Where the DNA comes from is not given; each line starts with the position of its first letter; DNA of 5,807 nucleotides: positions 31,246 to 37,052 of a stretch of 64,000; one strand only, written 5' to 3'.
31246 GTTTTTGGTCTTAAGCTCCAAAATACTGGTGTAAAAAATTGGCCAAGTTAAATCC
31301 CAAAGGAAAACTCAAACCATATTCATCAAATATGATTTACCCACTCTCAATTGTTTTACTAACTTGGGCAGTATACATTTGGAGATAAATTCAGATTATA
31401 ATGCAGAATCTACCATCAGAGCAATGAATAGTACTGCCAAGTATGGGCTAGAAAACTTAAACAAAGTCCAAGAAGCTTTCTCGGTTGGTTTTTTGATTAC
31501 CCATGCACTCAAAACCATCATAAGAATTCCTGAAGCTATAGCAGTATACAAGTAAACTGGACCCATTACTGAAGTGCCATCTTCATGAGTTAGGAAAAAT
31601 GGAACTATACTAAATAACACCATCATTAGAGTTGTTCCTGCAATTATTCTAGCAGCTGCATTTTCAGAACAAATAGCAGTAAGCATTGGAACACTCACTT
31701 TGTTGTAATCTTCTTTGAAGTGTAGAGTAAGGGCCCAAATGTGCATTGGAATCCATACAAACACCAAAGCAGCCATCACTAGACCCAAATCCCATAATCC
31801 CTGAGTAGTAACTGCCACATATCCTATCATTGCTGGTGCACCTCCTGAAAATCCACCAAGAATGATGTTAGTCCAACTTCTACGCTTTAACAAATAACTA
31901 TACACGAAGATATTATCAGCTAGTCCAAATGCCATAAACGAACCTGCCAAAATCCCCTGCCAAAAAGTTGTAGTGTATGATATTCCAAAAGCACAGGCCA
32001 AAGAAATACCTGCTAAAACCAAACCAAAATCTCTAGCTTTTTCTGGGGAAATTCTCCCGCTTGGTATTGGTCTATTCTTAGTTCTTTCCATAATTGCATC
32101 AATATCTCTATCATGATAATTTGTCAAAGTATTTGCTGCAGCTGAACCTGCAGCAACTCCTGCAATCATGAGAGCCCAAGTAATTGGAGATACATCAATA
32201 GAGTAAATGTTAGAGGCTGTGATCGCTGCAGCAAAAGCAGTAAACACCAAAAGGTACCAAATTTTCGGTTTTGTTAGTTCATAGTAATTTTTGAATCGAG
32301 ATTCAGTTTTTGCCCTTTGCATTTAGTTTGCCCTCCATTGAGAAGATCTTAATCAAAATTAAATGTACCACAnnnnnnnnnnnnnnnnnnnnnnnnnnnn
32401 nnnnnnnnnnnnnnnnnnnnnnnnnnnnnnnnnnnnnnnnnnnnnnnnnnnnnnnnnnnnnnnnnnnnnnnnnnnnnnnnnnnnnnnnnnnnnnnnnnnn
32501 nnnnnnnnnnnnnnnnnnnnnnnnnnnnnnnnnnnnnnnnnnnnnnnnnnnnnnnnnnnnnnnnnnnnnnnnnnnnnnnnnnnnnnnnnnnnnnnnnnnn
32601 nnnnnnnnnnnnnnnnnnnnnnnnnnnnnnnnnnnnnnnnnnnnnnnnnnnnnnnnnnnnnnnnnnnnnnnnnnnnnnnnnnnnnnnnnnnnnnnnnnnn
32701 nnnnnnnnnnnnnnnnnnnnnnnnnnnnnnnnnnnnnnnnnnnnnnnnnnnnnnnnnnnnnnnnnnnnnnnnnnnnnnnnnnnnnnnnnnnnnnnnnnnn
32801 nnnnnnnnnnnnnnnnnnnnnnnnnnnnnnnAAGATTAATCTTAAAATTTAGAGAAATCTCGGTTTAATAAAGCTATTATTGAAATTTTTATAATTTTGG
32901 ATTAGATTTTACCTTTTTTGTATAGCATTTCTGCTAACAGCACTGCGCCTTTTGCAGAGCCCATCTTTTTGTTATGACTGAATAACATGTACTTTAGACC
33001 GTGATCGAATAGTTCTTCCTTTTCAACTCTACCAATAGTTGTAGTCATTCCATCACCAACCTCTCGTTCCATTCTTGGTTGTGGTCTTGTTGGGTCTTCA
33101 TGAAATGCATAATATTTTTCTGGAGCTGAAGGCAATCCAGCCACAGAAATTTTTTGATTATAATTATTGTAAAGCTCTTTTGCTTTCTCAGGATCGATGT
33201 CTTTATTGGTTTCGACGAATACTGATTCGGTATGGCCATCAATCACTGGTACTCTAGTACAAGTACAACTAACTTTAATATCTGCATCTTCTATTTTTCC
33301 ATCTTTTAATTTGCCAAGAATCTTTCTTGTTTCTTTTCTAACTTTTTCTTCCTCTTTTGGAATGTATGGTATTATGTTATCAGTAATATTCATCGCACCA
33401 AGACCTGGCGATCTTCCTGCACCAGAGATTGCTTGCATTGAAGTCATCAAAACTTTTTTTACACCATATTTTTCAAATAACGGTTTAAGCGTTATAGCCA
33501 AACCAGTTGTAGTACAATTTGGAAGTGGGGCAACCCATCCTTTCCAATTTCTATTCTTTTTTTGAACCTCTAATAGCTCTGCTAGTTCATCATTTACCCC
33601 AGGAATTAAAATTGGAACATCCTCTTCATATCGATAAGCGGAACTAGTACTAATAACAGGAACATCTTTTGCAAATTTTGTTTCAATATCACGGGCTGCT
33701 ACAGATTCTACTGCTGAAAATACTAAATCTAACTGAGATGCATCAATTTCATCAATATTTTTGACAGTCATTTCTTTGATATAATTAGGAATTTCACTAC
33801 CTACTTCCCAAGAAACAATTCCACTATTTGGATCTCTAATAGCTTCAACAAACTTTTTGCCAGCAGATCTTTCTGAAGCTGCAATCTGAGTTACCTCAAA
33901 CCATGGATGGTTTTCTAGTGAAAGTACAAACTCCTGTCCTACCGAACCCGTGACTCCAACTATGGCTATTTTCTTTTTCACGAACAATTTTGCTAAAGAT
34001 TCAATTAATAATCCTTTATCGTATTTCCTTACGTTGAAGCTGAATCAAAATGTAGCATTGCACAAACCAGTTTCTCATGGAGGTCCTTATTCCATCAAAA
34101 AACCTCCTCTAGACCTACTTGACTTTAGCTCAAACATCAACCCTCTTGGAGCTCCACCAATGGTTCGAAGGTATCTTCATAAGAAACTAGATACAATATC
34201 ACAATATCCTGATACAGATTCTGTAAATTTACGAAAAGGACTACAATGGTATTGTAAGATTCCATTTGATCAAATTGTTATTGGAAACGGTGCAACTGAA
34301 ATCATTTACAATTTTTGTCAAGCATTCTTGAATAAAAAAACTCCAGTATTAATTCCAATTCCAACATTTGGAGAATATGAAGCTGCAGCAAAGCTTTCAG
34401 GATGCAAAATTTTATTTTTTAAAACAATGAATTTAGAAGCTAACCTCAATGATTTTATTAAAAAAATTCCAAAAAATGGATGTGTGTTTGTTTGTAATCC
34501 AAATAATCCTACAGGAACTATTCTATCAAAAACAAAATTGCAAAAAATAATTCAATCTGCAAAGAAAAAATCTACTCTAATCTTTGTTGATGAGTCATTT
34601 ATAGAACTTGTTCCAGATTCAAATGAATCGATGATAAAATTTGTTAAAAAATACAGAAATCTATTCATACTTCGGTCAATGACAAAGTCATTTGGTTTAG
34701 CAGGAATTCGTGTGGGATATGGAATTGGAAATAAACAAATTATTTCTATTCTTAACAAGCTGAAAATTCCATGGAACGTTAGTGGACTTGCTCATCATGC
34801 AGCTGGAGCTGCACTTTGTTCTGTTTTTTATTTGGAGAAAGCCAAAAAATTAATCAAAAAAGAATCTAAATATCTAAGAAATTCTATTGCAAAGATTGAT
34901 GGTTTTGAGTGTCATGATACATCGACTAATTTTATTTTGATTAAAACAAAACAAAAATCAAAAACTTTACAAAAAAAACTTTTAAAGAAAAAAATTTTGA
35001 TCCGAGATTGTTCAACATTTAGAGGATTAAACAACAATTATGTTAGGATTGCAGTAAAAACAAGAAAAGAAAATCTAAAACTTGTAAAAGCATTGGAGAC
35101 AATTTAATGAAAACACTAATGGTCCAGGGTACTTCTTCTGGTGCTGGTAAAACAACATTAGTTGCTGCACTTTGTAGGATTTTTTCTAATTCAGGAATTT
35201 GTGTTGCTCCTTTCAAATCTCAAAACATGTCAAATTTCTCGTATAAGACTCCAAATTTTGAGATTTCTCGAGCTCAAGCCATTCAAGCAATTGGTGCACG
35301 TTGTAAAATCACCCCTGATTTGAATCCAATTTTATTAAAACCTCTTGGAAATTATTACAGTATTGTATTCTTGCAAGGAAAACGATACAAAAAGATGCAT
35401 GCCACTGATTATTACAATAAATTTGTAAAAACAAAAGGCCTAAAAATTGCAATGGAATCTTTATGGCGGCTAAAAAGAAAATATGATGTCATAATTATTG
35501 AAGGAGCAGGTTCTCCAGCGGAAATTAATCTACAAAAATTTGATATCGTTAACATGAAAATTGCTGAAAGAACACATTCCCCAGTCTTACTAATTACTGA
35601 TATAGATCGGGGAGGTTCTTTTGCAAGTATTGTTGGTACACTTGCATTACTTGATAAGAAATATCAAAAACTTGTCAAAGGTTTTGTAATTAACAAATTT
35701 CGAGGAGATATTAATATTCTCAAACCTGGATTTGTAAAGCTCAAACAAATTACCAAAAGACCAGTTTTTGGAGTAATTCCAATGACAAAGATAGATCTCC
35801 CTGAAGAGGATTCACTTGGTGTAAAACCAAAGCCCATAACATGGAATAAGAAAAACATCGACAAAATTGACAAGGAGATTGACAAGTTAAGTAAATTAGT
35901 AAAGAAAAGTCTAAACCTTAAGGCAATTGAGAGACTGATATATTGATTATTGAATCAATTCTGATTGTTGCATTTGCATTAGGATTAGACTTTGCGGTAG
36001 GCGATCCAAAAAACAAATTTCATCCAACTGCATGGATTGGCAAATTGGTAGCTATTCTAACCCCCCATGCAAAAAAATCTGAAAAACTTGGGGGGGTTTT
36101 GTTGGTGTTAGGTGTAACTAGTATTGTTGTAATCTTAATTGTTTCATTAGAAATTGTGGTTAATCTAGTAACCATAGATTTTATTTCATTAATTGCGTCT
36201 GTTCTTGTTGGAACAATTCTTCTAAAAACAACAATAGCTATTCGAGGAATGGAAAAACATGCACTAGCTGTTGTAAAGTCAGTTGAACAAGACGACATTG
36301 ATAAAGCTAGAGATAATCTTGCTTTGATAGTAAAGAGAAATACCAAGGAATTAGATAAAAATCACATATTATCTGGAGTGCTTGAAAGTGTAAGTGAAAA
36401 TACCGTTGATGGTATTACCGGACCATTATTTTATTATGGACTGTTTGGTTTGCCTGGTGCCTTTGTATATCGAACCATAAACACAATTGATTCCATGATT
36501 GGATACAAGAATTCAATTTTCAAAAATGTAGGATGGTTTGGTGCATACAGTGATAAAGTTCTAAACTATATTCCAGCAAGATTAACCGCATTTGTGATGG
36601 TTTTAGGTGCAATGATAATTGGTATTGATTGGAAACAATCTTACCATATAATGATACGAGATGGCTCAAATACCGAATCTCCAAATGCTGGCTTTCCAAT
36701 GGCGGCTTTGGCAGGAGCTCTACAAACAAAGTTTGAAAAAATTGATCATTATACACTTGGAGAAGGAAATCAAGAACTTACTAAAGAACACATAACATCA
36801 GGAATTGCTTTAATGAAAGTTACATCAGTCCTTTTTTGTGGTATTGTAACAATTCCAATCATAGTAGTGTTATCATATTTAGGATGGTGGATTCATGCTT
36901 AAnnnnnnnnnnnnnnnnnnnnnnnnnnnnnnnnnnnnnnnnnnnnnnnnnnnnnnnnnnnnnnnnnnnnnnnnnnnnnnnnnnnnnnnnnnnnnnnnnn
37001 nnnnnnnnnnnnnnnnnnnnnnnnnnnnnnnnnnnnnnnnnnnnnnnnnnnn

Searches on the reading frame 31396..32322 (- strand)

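Call 84: search_protein_families(library=pfam, proteins=[window:31396-32322:-], max_evalue=0.001)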
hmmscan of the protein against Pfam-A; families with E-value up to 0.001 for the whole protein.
window:31396-32322:- (308 aa): 1 family
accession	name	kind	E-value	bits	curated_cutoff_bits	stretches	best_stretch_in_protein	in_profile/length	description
PF01040.23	UbiA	-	1.3e-45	156.1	34.2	1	25-291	2-248/250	UbiA prenyltransferase family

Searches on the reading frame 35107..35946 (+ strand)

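Call 29: search_protein_families(library=pfam, proteins=[window:35107-35946:+], max_evalue=0.001)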
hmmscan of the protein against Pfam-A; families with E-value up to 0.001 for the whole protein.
window:35107-35946:+ (279 aa): 3 families
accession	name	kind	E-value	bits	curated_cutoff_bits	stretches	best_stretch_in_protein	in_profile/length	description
PF01656.29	CbiA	-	4.9e-21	75.4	25.4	1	4-228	1-113/125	CobQ/CobB/MinD/ParA nucleotide binding domain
PF13500.12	AAA_26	-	2.9e-15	57.1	27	1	110-227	82-191/198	AAA domain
PF03205.20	MobB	-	0.00096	19.5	26.6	0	10-40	7-37/133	Molybdopterin guanine dinucleotide synthesis protein B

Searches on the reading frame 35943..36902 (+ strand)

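Call 84: search_protein_families(library=pfam, proteins=[window:35943-36902:+], max_evalue=0.001)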
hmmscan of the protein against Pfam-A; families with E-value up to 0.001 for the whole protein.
window:35943-36902:+ (319 aa): 1 family
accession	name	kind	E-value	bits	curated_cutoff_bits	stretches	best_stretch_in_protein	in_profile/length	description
PF03186.18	CobD_Cbib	-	2.8e-86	289.8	34.4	1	10-287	2-278/282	CobD/Cbib protein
